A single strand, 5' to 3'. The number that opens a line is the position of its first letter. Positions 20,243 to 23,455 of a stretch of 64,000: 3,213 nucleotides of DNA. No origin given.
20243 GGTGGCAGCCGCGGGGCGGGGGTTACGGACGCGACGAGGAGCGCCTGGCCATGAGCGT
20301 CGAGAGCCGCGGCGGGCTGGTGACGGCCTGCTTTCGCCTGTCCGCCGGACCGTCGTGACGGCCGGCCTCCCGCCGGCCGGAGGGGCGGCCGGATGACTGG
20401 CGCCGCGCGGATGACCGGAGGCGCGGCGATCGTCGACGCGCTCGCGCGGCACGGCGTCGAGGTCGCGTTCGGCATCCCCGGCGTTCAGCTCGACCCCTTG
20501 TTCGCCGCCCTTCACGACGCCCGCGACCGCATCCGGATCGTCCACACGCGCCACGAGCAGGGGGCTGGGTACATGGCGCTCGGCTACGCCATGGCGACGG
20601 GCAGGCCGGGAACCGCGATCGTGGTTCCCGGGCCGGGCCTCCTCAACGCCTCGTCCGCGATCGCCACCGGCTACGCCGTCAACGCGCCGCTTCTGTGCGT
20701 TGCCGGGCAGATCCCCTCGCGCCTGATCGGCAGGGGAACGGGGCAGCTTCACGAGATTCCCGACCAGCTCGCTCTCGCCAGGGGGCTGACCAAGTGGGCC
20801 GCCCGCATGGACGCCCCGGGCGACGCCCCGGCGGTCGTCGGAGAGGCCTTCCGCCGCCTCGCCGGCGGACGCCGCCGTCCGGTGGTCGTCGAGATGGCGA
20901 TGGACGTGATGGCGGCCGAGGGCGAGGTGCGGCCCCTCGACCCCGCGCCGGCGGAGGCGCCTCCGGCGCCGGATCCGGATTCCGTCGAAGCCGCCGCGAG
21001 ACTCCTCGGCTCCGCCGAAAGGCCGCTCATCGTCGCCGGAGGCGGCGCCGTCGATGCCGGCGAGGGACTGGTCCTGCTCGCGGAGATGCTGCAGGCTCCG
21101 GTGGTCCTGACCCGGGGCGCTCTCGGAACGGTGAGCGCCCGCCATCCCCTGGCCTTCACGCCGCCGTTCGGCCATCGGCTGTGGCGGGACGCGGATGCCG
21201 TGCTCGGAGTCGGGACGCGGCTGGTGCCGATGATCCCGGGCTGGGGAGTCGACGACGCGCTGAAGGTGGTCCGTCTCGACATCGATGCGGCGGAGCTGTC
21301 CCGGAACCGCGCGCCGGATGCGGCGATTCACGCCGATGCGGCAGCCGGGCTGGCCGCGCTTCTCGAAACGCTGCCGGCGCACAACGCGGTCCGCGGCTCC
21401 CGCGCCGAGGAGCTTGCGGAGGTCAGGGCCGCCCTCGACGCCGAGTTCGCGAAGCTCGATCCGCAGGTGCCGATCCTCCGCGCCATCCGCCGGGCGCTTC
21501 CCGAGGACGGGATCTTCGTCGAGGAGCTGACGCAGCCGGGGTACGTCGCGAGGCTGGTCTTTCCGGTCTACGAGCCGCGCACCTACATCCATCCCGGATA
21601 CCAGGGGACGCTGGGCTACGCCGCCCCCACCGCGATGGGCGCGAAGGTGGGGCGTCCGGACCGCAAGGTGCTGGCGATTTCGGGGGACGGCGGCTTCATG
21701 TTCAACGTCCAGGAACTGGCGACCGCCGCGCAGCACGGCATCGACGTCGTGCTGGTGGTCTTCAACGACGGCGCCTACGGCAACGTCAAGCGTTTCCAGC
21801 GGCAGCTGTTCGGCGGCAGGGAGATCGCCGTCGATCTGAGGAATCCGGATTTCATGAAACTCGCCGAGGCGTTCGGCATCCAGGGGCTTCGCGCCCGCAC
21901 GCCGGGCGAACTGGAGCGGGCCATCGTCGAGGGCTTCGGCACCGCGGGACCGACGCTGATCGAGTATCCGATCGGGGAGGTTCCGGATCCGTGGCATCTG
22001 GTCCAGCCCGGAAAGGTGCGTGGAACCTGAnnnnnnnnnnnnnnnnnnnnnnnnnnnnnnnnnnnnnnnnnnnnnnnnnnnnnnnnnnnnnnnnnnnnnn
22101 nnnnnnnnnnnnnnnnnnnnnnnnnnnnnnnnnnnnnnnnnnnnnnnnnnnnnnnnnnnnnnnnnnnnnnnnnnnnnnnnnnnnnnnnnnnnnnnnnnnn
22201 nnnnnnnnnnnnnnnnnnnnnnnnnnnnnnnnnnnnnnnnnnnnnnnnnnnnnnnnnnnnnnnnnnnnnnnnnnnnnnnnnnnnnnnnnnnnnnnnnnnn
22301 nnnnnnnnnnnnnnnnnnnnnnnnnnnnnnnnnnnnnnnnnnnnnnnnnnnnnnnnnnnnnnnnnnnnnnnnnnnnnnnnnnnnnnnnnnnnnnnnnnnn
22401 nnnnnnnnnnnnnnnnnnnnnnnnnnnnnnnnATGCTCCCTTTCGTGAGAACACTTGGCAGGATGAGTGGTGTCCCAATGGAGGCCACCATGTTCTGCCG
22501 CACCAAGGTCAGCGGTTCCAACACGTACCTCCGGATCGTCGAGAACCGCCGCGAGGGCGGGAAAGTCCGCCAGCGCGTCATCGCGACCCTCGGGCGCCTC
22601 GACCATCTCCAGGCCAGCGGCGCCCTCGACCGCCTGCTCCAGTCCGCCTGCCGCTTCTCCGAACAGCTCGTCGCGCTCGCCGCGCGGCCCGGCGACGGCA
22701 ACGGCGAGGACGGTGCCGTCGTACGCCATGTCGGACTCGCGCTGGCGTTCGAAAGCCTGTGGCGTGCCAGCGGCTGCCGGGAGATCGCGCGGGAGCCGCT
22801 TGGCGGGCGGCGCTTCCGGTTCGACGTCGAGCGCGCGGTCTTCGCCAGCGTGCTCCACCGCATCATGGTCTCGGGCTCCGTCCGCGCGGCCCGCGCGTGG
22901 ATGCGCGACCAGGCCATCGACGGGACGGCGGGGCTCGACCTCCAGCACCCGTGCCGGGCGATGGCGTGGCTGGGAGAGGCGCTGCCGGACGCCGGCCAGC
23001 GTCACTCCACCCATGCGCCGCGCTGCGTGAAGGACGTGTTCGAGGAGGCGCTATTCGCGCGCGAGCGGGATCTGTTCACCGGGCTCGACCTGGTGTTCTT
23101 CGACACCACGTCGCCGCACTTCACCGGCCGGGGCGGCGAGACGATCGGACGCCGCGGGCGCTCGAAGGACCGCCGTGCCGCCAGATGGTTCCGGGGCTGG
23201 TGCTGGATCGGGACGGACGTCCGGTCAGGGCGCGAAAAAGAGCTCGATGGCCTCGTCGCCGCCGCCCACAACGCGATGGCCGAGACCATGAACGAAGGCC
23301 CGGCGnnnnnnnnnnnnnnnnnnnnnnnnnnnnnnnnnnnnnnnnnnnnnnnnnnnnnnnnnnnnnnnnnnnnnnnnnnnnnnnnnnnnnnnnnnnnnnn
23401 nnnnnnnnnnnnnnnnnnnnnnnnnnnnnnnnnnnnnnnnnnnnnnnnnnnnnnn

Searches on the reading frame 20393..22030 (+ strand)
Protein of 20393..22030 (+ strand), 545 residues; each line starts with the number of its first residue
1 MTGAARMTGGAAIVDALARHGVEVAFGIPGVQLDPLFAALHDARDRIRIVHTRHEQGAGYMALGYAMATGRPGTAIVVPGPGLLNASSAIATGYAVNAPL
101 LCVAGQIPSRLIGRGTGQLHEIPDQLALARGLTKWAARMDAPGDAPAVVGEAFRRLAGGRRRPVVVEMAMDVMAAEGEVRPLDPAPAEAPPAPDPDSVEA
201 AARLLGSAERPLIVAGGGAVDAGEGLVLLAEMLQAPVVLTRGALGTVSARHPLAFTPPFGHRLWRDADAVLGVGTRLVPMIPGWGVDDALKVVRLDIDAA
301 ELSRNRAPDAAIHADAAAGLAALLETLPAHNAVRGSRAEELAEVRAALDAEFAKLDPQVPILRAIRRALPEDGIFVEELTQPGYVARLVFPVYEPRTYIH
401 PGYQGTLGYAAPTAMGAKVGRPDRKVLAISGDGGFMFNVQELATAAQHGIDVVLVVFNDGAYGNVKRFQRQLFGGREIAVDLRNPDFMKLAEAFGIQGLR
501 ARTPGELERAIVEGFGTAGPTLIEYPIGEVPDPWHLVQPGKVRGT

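Call 12: search_protein_families(library=pfam, proteins=[window:20393-22027:+], max_evalue=0.01)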
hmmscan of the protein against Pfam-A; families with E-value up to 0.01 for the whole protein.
window:20393-22027:+ (545 aa): 3 families
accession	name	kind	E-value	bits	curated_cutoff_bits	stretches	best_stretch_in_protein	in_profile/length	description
PF02775.26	TPP_enzyme_C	-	1.9e-43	148.3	21.9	1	385-524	9-150/151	Thiamine pyrophosphate enzyme, C-terminal TPP binding domain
PF02776.23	TPP_enzyme_N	-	8.1e-36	122.8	26.8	1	7-127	1-118/119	Thiamine pyrophosphate enzyme, N-terminal TPP binding domain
PF00205.28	TPP_enzyme_M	-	7.9e-24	84.4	30.4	1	198-323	1-137/137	Thiamine pyrophosphate enzyme, central domain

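Call 13: search_protein_families(library=ncbifam, proteins=[window:20393-22027:+], max_evalue=0.01)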
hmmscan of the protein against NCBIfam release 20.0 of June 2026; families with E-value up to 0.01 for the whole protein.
window:20393-22027:+ (545 aa): 58 families (the best 25 are shown)
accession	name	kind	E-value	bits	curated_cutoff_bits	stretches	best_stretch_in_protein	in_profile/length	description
NF006122.0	PRK08266.1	subfamily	1.3e-219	730.3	571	1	5-541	2-540/543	hypothetical protein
NF005712.0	PRK07524.1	subfamily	1.2e-120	403.5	500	1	7-524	3-526/536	5-guanidino-2-oxopentanoate decarboxylase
NF005470.0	PRK07064.1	equivalog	7.6e-95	319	495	1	6-525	4-527/552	thiamine pyrophosphate-binding protein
TIGR00118.1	acolac_lg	equivalog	2.4e-92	310.2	538.35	1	7-541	1-548/557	biosynthetic-type acetolactate synthase large subunit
NF006052.0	PRK08199.1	subfamily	1.4e-87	294.3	539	1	5-525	6-535/559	thiamine pyrophosphate protein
NF004710.0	PRK06048.1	equivalog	1.7e-87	294.2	976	1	4-531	5-541/561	acetolactate synthase large subunit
NF004919.0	PRK06276.1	equivalog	3.7e-86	289.7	866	1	7-540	1-550/582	acetolactate synthase large subunit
NF006016.1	PRK08155.1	equivalog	5.5e-84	282.6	870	1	6-540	2-545/554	acetolactate synthase large subunit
NF006187.0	PRK08322.1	equivalog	4.9e-83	279.4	509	1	9-527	4-528/548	acetolactate synthase large subunit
NF006524.0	PRK08978.1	equivalog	2.6e-82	276.9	738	1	7-541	1-538/548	acetolactate synthase 2 catalytic subunit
NF005860.0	PRK07789.1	equivalog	9.8e-82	275.2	881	1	4-541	31-592/615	acetolactate synthase large subunit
NF006378.0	PRK08617.1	equivalog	1e-77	261.8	510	1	6-527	7-538/556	acetolactate synthase AlsS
NF005651.0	PRK07418.1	subfamily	2e-77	260.8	942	1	4-541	16-573/617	acetolactate synthase large subunit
NF005713.0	PRK07525.1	subfamily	3.5e-74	250.2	620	2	4-355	3-363/592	sulfoacetaldehyde acetyltransferase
NF005039.0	PRK06456.1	equivalog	1.2e-71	241.9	868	1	8-528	3-545/572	acetolactate synthase large subunit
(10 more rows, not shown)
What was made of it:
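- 20568..22285 (+): Repeat copy 1: codons 59-545 of the full-length TPP-enzyme gene (20393-22030), the intergenic spacer and the vapC tail. The TPP enzyme matches NCBIfam PRK08266 at 730 bits (call 13).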

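Call 17: find_encoding_contigs(protein=window:20393-22030:+, flank=8000, max_places=8)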
Protein window:20393-22030:+ (545 aa): no gene with exactly this product is on record in the collection.

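Call 18: find_related_loci(query=window:20393-22027:+, collection=genome_contigs, flank=8000)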
Query window:20393-22027:+ (545 aa) in genome_contigs; peptide patterns used: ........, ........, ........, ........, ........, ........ (x = any residue, [..] = any of these).
599 stretches matched a pattern (row limit reached: there are more); 571 encode a relative of the query (tblastn E <= 1e-3); the best 80 are kept; 80 distinct loci.
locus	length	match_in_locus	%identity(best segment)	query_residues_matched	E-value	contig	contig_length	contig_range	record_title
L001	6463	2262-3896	74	1-544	0e+0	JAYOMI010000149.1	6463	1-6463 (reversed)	MAG: Rhodospirillaceae bacterium isolate 139571_S172_concoct_bins.tsv.189 NODE_11151_length_6463_cov_4.596910, whole gen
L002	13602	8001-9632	71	1-544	0e+0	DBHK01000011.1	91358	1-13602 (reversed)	MAG TPA_asm: Alphaproteobacteria bacterium UBA830 UBA830_contig_3652, whole genome shotgun sequence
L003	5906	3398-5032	74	1-544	0e+0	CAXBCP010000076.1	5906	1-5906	MAG TPA_asm: uncultured Rhodospirillaceae bacterium isolate ERR2762135_concoct_49 genome assembly, contig: ERZ3421838.20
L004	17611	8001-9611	71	7-543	0e+0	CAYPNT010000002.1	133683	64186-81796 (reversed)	MAG TPA_asm: uncultured Rhodospirillaceae bacterium isolate SRP077602_co4_777 genome assembly, contig: NODE_93_length_13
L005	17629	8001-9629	74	2-544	0e+0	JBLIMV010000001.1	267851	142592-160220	MAG: Paracoccaceae bacterium isolate 3300053785_58 Ga0535658_0000015, whole genome shotgun sequence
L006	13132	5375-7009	55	6-543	0e+0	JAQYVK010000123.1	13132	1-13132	MAG: Desulfatiglandales bacterium isolate SG_15_bin78 SG_15_bin.78.orig_15_c_000000142151, whole genome shotgun sequence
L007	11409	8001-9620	58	5-544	0e+0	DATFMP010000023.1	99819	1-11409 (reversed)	MAG TPA_asm: bacterium isolate SMAG_U9228 k141_154607, whole genome shotgun sequence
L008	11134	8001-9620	56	6-545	0e+0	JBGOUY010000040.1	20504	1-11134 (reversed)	MAG: bacterium isolate OBJ_0618_7090110_128 k141_11346355_length_20504_cov_14.7757, whole genome shotgun sequence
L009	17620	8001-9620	55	6-544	0e+0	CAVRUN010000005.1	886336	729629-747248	MAG: uncultured Alphaproteobacteria bacterium isolate MFD02248.bin.1.118 genome assembly, contig: contig_34157, whole ge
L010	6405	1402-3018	55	4-543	0e+0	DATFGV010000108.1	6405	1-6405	MAG TPA_asm: Vineibacter sp. isolate SMAG_U8672 k141_459654, whole genome shotgun sequence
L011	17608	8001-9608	57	5-539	0e+0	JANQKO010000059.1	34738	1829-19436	MAG: Alphaproteobacteria bacterium isolate PL25a_bin.159 k99_369272, whole genome shotgun sequence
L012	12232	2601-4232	53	1-543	0e+0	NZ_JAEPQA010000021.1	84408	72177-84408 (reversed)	MAG: Nisaea sp. isolate HXMU1428-11 NODE_21_length_84408_cov_5.825971, whole genome shotgun sequence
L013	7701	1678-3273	53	5-537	0e+0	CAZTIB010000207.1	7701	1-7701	MAG TPA_asm: uncultured Chromatiaceae bacterium isolate binchicken_co231_217 genome assembly, contig: k141_2514631, whol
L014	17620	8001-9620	54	6-544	0e+0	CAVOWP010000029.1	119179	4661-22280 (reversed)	MAG: uncultured Alphaproteobacteria bacterium isolate MFD00125.bin.2.82 genome assembly, contig: contig_43413, whole gen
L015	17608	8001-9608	56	5-539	3e-180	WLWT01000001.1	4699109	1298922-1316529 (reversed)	MAG: Gammaproteobacteria bacterium isolate MH-Pat-all_autometa_1-5 scf7180000017258.4699109, whole genome shotgun sequen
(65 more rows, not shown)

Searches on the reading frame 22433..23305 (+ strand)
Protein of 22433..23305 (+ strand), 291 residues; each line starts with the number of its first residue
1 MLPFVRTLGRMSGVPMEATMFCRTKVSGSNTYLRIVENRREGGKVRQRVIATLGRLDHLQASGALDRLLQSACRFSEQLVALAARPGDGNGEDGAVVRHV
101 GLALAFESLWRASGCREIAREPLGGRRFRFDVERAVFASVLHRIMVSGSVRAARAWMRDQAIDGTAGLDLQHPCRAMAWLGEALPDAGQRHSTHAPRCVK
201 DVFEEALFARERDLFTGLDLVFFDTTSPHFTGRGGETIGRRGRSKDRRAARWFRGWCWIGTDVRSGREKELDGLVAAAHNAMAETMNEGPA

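Call 12: search_protein_families(library=pfam, proteins=[window:22433-23305:+], max_evalue=0.01)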
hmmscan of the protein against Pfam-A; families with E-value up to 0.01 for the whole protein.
window:22433-23305:+ (291 aa): 0 families

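Call 13: search_protein_families(library=ncbifam, proteins=[window:22433-23305:+], max_evalue=0.01)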
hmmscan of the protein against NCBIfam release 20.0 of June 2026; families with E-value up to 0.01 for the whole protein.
window:22433-23305:+ (291 aa): 1 family
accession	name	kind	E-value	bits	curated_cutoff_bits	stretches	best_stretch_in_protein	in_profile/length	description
NF033559.2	transpos_IS1634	equivalog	1.2e-17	64.1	100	1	45-248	1-161/483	IS1634 family transposase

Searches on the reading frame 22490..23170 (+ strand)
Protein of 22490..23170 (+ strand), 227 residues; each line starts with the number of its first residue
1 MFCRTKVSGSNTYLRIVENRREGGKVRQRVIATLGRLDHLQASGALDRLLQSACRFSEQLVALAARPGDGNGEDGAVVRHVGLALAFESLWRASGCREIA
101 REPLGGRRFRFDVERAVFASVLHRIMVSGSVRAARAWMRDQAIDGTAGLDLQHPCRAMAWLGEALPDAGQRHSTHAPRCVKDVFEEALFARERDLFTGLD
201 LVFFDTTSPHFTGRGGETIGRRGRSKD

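Call 60: find_homologous_proteins(query=window:22490-23170:+, max_evalue=1e-10)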
Query window:22490-23170:+ (227 aa): 1227 proteins with E <= 1e-10 among 6467 candidates; the best 120 are listed.
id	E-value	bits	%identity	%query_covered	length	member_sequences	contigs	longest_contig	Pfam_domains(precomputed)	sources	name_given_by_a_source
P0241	1.6e-146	504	100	100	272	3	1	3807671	-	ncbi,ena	-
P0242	2.2e-115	402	81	100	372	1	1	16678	PF01609.28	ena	-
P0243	3.7e-108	379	76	100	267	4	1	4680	-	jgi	-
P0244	6.5e-108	378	77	100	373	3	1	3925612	PF01609.28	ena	-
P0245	7.1e-76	273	61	100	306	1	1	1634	PF01609.28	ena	-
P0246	2.0e-75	272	59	100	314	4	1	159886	-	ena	-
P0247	4.9e-75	270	60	100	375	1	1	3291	-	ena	-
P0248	3.0e-74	268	61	100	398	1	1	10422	-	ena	-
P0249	6.9e-74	267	51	92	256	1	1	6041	-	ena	-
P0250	9.9e-74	266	59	100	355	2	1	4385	-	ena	-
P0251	3.3e-73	264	58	100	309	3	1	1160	PF01609.28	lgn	-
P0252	5.1e-73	264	58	100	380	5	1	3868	-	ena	-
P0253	7.1e-73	263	58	100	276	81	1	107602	-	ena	-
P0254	1.1e-72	263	75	73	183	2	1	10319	-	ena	-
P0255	1.2e-72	263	58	100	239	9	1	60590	-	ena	-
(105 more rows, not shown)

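Call 61: find_encoding_contigs(protein=P0241, flank=10000, max_places=5)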
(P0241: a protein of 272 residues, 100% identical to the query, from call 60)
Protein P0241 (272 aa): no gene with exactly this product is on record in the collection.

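Call 62: list_cluster_members(proteins=[P0241, P0242, P0244])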
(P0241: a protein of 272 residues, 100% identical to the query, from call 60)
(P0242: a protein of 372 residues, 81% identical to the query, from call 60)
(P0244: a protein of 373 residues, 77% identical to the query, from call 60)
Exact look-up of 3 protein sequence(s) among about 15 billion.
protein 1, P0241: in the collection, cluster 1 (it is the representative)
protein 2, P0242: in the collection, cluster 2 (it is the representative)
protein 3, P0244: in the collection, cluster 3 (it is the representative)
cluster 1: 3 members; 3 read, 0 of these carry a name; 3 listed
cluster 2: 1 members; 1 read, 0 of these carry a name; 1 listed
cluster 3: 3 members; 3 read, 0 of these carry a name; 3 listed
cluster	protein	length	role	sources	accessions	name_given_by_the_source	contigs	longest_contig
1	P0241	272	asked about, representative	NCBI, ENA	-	-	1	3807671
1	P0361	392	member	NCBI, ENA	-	-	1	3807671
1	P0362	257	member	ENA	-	-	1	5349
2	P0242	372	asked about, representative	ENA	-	-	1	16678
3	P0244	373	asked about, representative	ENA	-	-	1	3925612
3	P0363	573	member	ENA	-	-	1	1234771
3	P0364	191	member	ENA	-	-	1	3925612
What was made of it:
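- The source appears to be a single 3.8-Mb contig (P0241, 100% identical to the IS-relic ORF, calls 60, 62).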

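Call 63: find_encoding_contigs(protein=P0361, flank=6000, max_places=4)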
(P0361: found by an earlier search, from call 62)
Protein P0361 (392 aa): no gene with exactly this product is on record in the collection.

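Call 64: find_encoding_contigs(protein=P0242, flank=6000, max_places=4)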
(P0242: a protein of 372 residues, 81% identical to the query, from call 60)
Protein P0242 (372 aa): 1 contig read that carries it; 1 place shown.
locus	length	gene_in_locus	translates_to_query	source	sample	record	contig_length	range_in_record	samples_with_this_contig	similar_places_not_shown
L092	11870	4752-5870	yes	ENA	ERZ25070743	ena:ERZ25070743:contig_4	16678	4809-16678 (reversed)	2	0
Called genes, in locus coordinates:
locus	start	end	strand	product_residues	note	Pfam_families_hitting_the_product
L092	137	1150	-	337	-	PF14226:DIOX_N (weak), PF03171:2OG-FeII_Oxy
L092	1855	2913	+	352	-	PF13384:HTH_23, PF13518:HTH_28 (weak), PF13551:HTH_29, PF13565:HTH_32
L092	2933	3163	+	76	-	-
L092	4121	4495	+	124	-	-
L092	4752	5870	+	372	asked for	PF01609:DDE_Tnp_1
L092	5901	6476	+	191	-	-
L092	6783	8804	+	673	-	PF00082:Peptidase_S8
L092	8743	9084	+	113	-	-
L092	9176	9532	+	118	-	PF11720:Inhibitor_I78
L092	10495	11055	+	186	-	PF13416:SBP_bac_8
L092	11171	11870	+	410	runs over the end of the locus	PF00528:BPD_transp_1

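Call 67: find_encoding_contigs(protein=P0244, flank=5000, max_places=4)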
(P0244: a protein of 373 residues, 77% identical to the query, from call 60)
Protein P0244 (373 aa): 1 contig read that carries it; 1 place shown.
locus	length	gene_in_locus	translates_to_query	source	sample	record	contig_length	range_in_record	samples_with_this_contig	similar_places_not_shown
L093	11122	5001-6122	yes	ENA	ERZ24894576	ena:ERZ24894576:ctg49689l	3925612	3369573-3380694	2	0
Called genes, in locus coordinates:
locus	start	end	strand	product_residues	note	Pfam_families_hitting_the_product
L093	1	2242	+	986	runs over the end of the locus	PF08751:TrwC, PF05970:PIF1 (weak), PF13086:AAA_11 (faint), PF13245:AAA_19, PF13604:AAA_30, PF01443:Viral_helicase1 (faint), PF13401:AAA_22 (weak), PF13538:UvrD_C_2 (weak), +1 more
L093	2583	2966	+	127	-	-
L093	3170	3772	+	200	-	-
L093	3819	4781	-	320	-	PF01548:DEDD_Tnp_IS110, PF02371:Transposase_20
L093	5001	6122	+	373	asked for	PF01609:DDE_Tnp_1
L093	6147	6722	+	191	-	-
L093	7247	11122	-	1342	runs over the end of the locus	PF03160:Calx-beta (faint), PF20579:LapA (faint)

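Call 68: find_encoding_contigs(protein=P0243, flank=5000, max_places=4)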
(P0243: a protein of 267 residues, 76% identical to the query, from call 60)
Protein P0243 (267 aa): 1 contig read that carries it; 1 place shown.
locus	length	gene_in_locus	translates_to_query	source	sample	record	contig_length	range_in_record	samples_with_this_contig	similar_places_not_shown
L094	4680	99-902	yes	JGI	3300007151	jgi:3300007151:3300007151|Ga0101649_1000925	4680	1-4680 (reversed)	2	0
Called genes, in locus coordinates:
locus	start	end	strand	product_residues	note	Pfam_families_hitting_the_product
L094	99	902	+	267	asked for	-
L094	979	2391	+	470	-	PF00875:DNA_photolyase, PF03441:FAD_binding_7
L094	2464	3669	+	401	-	PF02353:CMAS, PF13489:Methyltransf_23, PF13847:Methyltransf_31, PF08241:Methyltransf_11, PF08242:Methyltransf_12, PF13649:Methyltransf_25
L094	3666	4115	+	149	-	-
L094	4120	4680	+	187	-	?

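Call 72: find_encoding_contigs(protein=P0362, flank=6000, max_places=4)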
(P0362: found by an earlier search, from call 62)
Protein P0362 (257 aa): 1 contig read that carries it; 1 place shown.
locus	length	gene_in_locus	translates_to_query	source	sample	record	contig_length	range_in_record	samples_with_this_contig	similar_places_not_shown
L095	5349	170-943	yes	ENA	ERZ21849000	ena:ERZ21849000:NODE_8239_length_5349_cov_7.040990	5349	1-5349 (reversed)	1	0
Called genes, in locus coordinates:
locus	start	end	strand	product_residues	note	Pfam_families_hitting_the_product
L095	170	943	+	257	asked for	-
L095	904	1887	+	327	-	PF01609:DDE_Tnp_1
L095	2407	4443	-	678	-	-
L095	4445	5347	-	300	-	?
